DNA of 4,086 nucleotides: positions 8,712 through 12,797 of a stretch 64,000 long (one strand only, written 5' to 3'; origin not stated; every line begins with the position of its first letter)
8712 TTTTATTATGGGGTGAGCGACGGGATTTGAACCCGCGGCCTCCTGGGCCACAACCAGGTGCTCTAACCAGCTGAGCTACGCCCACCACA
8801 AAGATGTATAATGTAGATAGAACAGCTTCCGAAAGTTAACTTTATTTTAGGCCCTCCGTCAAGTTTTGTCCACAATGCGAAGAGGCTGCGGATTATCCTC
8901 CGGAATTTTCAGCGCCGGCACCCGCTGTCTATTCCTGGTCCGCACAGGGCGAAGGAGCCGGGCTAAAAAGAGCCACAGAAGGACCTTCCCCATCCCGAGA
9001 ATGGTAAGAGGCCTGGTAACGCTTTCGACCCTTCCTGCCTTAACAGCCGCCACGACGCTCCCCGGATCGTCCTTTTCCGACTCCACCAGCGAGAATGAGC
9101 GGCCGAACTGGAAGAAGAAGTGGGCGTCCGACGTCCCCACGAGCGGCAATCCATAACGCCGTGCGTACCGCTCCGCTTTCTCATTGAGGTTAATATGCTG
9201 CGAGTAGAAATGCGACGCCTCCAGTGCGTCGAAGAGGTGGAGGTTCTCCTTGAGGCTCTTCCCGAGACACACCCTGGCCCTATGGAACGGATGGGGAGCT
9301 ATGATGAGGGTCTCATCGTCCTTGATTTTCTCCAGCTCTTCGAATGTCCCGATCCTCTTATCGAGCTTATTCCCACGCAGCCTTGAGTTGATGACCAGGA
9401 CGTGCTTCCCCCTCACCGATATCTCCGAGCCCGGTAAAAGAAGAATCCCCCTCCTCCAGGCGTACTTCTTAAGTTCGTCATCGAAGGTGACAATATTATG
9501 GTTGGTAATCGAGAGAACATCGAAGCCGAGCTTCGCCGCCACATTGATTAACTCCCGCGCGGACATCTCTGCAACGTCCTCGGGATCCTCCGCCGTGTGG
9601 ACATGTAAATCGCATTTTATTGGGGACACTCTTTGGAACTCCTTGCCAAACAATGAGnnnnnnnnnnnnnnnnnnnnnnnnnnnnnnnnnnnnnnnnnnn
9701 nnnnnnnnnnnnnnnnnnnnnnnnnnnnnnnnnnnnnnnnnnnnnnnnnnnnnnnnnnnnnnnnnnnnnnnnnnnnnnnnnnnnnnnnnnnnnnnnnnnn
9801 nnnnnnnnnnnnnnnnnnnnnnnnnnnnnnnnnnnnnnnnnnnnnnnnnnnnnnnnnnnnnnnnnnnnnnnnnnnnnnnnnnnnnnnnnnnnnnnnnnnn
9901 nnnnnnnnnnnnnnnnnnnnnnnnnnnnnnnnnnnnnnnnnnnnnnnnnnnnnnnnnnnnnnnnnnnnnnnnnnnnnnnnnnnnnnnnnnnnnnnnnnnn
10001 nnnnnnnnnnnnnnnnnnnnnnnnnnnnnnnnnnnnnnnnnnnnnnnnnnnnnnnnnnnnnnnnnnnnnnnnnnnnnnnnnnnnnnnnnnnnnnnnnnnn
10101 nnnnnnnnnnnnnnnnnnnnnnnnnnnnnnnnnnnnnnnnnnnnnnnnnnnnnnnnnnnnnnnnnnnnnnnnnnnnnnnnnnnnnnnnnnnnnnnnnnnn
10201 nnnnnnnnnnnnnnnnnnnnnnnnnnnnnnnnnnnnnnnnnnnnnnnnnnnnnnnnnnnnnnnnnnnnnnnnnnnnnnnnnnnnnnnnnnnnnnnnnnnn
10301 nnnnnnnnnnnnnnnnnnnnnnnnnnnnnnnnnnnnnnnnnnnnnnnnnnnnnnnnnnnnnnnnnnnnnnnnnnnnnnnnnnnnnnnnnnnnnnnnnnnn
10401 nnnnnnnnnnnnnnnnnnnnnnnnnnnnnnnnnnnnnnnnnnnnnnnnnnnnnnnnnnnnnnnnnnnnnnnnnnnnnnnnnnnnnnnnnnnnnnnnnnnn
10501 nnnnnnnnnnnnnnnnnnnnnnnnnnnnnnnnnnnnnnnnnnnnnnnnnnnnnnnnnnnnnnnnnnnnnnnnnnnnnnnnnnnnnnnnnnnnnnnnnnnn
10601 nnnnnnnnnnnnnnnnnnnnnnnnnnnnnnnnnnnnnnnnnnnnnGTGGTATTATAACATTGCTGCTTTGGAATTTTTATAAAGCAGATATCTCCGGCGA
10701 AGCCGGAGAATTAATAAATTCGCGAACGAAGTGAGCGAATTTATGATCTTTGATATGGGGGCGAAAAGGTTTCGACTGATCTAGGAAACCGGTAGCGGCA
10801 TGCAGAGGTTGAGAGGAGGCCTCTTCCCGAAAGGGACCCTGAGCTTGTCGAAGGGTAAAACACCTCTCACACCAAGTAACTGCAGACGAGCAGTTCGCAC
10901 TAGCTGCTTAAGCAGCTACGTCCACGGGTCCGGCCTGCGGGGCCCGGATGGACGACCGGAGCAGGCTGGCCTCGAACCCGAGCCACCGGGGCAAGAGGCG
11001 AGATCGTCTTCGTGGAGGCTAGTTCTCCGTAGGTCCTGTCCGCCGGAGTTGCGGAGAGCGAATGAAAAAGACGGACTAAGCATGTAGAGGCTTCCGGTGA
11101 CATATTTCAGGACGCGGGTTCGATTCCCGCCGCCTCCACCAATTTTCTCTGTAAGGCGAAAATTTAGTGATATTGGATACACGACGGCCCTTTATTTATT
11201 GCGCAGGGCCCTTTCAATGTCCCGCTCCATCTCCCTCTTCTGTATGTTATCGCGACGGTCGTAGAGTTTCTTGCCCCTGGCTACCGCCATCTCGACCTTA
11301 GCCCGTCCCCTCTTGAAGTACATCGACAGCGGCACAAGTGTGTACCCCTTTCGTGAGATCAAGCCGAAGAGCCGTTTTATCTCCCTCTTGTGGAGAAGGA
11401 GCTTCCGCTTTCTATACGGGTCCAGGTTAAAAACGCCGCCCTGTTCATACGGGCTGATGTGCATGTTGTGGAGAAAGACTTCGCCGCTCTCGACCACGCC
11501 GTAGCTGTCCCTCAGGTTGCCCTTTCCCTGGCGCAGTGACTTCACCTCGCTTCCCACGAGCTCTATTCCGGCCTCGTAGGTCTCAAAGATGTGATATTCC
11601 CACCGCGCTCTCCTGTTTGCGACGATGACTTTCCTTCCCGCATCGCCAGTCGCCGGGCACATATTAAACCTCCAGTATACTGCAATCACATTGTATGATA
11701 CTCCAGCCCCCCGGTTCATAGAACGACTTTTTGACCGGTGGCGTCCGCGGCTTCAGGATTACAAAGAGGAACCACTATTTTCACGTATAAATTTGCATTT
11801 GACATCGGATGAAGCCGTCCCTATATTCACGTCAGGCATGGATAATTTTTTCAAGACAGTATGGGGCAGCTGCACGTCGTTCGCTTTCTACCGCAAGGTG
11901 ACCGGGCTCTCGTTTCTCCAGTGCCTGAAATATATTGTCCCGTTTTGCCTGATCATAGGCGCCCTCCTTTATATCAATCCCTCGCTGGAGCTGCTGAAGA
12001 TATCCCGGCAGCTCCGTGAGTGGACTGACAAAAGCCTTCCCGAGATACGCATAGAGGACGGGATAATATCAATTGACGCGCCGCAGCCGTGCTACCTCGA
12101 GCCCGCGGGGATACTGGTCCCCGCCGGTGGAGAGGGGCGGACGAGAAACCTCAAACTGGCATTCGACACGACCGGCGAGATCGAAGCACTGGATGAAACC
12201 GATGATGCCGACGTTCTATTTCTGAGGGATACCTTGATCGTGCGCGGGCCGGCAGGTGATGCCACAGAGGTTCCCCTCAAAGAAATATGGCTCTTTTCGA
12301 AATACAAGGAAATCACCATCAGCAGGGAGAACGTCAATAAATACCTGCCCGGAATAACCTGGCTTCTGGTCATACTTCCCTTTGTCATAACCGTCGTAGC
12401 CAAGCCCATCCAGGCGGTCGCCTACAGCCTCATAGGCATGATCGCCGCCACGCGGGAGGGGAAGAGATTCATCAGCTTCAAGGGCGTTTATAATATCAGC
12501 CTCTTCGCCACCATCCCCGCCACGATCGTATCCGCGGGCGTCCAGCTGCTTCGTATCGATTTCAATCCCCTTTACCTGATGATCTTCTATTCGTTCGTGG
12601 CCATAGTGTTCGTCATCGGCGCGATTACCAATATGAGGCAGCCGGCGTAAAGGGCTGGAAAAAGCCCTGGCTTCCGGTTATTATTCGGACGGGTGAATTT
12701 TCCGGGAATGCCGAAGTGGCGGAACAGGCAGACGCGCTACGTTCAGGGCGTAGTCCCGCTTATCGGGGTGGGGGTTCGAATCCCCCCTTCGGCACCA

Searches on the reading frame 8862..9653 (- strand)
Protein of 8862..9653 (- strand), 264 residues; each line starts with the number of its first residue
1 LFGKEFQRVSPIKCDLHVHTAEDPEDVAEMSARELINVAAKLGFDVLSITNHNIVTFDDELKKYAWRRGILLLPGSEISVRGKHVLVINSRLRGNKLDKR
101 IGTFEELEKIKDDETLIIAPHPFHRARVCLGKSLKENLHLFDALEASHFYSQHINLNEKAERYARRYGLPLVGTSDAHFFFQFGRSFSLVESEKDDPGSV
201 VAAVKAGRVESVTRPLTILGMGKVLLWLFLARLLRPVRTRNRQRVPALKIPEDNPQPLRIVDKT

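Call 66: search_protein_families(library=pfam, proteins=[window:8862-9653:-], max_evalue=0.001)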
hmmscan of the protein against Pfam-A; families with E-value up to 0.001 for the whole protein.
window:8862-9653:- (264 aa): 2 families
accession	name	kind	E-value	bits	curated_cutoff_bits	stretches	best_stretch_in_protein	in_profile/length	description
PF13263.12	PHP_C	-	9.2e-11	41.6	21.3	1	157-209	4-56/56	PHP-associated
PF02811.25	PHP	-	0.00011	23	26.4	1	15-83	1-67/164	PHP domain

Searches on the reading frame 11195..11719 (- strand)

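Call 66: search_protein_families(library=pfam, proteins=[window:11195-11719:-], max_evalue=0.001)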
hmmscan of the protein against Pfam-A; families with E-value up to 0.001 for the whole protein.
window:11195-11719:- (175 aa): 1 family
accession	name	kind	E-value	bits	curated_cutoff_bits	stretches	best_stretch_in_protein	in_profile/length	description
PF01668.23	SmpB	-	1.6e-60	203.6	27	1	32-173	1-142/143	SmpB protein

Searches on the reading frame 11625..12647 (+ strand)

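Call 66: search_protein_families(library=pfam, proteins=[window:11625-12647:+], max_evalue=0.001)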
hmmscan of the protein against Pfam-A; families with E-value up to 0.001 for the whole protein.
window:11625-12647:+ (341 aa): 1 family
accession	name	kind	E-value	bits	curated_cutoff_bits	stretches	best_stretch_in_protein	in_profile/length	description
PF06691.16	DUF1189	-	5.3e-19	69.1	28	1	76-333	1-243/244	Protein of unknown function (DUF1189)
